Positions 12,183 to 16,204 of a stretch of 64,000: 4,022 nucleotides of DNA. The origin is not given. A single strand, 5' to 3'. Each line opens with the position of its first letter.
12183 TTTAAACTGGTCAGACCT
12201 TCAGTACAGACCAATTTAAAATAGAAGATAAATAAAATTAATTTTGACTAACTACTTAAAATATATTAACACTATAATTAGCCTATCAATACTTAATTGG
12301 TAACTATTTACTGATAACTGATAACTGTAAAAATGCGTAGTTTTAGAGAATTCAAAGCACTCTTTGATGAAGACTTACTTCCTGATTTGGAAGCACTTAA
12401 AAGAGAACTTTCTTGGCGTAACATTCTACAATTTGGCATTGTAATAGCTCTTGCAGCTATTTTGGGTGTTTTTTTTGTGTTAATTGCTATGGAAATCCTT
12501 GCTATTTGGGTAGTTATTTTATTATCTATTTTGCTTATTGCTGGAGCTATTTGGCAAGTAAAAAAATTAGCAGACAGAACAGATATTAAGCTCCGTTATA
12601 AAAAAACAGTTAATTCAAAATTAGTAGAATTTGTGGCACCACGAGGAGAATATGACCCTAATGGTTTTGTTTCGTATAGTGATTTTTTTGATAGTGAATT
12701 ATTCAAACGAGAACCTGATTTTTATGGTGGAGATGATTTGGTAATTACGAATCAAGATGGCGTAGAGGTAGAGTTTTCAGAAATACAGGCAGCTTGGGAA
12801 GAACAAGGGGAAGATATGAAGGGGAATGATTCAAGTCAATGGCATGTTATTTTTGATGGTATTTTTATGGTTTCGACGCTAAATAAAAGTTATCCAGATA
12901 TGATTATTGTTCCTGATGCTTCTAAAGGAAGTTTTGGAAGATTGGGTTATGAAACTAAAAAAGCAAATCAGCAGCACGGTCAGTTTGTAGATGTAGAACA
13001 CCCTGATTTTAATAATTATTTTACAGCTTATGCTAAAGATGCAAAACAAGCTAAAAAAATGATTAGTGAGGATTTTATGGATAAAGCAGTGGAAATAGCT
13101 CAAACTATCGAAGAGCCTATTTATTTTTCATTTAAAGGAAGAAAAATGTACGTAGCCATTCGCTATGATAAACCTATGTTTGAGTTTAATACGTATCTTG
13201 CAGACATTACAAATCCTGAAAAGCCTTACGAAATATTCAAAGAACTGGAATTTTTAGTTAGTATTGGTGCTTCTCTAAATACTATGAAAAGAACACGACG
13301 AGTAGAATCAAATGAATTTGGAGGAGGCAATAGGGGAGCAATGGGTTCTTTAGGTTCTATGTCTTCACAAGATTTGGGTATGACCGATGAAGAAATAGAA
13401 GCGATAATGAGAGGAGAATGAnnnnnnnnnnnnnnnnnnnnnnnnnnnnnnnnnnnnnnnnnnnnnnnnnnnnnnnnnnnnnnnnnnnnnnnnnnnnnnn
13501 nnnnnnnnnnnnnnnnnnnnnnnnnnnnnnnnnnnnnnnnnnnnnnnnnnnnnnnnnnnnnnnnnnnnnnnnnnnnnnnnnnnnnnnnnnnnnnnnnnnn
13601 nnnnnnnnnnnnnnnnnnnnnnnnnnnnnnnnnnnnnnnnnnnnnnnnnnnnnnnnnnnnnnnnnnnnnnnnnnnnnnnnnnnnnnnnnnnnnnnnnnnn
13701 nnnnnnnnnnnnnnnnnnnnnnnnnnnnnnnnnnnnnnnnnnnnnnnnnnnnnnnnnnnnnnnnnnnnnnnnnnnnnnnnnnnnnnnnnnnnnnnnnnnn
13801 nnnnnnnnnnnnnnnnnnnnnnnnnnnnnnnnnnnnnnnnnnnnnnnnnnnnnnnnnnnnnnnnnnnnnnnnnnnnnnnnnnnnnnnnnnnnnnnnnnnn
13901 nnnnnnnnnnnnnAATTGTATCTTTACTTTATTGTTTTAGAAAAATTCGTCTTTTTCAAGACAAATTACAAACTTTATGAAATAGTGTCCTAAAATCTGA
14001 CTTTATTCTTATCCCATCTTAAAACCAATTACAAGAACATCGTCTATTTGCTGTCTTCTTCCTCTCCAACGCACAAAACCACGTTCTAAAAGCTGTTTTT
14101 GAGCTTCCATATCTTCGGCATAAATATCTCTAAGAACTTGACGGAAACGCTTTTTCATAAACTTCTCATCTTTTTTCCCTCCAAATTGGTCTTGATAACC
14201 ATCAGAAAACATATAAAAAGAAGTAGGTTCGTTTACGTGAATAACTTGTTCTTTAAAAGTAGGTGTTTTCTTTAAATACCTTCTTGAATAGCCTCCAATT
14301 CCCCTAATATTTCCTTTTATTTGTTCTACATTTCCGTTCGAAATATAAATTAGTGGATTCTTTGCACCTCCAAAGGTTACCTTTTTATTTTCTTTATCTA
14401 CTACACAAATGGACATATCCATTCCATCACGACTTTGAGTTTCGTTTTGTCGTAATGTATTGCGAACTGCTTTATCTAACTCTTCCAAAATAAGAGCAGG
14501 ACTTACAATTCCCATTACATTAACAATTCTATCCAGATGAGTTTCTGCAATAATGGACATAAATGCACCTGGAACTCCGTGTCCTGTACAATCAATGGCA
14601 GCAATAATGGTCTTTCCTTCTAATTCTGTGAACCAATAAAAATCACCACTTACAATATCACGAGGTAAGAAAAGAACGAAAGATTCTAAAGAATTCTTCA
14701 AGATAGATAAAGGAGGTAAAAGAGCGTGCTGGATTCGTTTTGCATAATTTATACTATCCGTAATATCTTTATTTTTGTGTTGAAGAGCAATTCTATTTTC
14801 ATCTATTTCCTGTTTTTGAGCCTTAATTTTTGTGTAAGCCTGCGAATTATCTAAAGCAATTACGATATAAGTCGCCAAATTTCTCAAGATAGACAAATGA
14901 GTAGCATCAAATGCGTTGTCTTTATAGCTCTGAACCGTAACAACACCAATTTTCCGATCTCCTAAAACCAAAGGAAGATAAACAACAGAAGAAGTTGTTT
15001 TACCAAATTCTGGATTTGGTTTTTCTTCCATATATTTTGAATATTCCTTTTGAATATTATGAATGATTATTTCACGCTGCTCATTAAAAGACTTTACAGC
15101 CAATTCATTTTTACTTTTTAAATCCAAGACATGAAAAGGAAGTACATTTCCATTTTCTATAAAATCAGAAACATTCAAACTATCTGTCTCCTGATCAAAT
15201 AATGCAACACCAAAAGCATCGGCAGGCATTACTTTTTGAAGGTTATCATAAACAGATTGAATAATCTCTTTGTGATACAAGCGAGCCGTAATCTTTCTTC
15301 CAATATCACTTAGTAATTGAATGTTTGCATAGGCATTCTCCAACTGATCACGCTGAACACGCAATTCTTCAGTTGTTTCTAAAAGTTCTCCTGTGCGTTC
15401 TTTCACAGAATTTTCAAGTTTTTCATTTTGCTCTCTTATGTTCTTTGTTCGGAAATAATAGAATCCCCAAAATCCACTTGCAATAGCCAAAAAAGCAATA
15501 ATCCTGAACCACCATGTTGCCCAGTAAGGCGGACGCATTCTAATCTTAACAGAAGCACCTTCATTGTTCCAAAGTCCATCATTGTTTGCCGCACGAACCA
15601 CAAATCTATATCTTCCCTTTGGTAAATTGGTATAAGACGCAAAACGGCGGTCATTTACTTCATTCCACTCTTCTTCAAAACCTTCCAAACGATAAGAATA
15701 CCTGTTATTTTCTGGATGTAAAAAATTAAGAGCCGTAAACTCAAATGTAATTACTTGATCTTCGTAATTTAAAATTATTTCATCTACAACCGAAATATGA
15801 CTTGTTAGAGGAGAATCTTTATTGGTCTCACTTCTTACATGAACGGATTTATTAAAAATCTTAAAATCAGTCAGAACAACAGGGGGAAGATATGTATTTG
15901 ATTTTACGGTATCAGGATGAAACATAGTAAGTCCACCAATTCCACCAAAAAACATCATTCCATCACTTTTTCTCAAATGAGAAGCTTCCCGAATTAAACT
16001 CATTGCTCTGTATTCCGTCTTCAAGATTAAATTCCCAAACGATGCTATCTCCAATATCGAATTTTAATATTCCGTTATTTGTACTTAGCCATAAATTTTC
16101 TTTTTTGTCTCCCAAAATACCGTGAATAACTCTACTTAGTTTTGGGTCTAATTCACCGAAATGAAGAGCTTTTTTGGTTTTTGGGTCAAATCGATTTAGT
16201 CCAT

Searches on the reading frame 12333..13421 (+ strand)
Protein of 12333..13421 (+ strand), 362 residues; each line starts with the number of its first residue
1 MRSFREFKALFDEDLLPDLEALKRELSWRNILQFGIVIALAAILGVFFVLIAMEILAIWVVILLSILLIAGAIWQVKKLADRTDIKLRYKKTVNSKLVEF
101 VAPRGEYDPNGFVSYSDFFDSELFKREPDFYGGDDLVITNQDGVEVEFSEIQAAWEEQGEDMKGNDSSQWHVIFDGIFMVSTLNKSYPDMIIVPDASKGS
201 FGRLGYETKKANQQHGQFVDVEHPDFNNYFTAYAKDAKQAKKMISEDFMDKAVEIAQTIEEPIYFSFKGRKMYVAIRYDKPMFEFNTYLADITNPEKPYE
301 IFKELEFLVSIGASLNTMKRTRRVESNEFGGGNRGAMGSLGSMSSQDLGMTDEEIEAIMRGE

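Call 36: search_protein_families(library=pfam, proteins=[window:12333-13421:+], max_evalue=0.001)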
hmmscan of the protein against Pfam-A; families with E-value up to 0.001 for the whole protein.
window:12333-13421:+ (362 aa): 1 family
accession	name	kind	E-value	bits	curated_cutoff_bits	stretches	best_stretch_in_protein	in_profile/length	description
PF11335.13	DUF3137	-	3.4e-31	108.4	26.1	1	173-316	2-138/139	Protein of unknown function (DUF3137)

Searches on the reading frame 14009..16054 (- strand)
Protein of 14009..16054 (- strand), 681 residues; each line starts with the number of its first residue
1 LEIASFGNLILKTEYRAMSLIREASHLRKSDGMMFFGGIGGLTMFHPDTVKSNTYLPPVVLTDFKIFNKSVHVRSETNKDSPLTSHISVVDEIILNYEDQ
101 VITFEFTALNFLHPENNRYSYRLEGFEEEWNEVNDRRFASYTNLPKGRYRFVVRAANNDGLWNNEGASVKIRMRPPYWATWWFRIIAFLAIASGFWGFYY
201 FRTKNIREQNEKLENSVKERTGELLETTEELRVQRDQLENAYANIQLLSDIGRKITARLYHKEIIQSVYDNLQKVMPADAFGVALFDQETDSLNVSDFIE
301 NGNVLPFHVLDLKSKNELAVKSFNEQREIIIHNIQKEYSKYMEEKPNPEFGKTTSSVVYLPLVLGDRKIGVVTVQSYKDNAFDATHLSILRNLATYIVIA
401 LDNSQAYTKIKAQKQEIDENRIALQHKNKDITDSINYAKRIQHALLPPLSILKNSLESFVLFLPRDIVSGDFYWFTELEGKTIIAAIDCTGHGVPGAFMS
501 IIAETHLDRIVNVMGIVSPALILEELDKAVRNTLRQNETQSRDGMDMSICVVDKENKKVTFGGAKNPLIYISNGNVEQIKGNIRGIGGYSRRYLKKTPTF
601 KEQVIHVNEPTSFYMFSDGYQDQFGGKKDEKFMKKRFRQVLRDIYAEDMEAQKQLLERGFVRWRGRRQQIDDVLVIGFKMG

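Call 36: search_protein_families(library=pfam, proteins=[window:14009-16054:-], max_evalue=0.001)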
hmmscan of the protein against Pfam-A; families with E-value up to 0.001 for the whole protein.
window:14009-16054:- (681 aa): 4 families
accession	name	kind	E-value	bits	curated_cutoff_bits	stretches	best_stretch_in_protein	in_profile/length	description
PF07495.19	Y_Y_Y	-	1.4e-21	76.6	26.6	1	110-172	1-63/65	Y_Y_Y domain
PF07228.17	SpoIIE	-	1.5e-13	51.6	25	1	480-677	3-188/192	Stage II sporulation protein E (SpoIIE)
PF13185.12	GAF_2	-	2.9e-13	50.6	28.6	1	262-402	5-136/136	GAF domain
PF13492.12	GAF_3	-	1.6e-11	45.1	27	1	262-403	3-129/129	GAF domain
